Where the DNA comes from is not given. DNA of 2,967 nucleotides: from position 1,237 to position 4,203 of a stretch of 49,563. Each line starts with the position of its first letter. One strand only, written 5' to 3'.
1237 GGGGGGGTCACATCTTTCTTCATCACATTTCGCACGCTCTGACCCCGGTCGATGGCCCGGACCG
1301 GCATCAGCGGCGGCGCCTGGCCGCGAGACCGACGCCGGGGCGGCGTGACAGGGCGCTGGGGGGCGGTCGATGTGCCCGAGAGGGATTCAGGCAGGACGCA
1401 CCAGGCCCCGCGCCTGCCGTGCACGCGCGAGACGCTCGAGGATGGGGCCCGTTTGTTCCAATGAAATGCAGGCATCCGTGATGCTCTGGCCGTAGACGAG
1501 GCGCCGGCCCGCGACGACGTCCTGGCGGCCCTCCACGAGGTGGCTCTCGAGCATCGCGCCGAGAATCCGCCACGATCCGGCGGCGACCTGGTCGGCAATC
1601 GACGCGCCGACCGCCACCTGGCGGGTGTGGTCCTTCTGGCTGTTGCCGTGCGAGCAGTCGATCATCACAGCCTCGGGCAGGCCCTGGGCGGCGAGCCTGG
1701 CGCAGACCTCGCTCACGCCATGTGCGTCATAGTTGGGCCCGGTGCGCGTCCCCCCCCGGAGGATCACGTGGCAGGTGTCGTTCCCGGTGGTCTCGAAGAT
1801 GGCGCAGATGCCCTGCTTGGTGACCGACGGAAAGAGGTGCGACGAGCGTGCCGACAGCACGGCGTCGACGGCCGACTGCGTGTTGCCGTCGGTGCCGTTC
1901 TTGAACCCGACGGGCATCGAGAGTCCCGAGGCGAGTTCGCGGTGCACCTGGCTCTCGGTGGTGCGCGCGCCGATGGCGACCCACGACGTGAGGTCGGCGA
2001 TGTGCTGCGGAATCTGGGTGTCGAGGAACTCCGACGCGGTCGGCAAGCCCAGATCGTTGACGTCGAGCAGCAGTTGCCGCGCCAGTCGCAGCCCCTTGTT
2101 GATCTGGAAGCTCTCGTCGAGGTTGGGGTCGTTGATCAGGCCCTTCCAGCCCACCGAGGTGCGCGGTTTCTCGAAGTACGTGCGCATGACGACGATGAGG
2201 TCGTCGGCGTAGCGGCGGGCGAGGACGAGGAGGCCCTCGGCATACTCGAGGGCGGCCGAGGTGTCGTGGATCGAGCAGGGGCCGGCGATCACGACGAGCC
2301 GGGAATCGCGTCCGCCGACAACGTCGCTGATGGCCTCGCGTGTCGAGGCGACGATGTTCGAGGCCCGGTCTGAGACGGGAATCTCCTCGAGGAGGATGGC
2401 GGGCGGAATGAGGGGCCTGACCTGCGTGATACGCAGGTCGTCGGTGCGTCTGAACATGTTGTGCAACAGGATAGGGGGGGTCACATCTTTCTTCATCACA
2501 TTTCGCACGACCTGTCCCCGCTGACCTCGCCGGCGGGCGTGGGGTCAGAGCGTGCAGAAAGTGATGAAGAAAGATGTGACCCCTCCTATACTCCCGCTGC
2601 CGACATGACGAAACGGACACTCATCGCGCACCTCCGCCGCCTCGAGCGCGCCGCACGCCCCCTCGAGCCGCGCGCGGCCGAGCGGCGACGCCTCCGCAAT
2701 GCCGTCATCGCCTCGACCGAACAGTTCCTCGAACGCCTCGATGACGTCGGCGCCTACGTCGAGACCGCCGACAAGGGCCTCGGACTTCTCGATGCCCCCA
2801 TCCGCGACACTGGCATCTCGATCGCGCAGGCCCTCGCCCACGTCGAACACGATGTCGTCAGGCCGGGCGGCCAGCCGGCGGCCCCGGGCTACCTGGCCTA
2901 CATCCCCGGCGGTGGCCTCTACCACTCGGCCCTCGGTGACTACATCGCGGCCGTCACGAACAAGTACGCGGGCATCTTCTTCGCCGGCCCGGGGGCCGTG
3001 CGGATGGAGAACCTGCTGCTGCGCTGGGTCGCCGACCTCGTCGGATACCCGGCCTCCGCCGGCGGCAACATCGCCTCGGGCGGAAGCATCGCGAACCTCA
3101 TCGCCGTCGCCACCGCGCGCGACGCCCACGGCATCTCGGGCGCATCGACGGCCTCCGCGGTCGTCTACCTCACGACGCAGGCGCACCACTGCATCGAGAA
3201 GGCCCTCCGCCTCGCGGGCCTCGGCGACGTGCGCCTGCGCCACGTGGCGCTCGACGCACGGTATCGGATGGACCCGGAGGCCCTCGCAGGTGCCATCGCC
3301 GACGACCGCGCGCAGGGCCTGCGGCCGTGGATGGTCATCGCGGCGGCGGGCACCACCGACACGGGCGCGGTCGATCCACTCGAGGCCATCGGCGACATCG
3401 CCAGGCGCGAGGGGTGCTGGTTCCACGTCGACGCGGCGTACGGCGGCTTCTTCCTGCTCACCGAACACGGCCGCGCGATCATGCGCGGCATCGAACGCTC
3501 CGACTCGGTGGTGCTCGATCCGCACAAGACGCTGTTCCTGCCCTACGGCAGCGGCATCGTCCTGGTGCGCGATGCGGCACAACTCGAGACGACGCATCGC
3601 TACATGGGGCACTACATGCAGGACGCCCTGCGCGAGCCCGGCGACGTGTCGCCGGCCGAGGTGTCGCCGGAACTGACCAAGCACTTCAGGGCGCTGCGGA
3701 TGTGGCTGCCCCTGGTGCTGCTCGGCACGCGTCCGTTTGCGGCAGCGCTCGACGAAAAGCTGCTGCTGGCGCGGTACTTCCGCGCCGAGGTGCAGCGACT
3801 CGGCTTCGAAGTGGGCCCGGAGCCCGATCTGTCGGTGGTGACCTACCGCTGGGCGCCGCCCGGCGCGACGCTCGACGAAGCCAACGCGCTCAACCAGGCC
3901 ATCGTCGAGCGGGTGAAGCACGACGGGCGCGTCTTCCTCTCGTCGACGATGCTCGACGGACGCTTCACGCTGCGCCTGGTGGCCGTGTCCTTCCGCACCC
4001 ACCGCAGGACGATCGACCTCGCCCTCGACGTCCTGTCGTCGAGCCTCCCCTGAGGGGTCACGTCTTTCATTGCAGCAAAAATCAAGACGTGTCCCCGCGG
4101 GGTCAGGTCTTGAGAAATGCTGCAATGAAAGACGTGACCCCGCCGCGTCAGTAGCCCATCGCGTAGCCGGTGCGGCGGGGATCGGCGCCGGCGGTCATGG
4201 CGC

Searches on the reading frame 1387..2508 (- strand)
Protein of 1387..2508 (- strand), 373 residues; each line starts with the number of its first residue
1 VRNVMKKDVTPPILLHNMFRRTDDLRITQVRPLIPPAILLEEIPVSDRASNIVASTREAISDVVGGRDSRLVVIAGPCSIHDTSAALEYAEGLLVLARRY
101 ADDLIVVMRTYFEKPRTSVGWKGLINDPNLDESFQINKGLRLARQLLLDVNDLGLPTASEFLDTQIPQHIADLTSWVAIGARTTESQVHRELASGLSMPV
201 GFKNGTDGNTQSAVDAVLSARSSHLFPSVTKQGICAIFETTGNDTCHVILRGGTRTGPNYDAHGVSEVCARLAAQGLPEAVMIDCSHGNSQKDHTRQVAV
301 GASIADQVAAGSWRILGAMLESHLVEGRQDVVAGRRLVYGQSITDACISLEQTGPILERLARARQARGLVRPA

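Call 67: search_protein_families(library=pfam, proteins=[window:1387-2508:-], max_evalue=0.0001)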
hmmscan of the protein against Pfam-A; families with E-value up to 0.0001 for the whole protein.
window:1387-2508:- (373 aa): 1 family
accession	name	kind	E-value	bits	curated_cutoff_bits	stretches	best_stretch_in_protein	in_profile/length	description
PF00793.26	DAHP_synth_1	-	7.2e-87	291.2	25.5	1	58-353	8-265/270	DAHP synthetase I family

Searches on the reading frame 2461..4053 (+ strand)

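Call 67: search_protein_families(library=pfam, proteins=[window:2461-4053:+], max_evalue=0.0001)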
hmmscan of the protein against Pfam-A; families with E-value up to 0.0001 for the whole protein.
window:2461-4053:+ (530 aa): 3 families
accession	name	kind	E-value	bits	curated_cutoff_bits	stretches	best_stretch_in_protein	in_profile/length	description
PF00282.25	Pyridoxal_deC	-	2.2e-54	185.1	27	1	136-463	33-373/375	Pyridoxal-dependent decarboxylase conserved domain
PF00266.25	Aminotran_5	-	2.6e-07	30.4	21.5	1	233-384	90-228/371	Aminotransferase class-V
PF01212.27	Beta_elim_lyase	-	4.7e-06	26.6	27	1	190-388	41-232/288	Beta-eliminating lyase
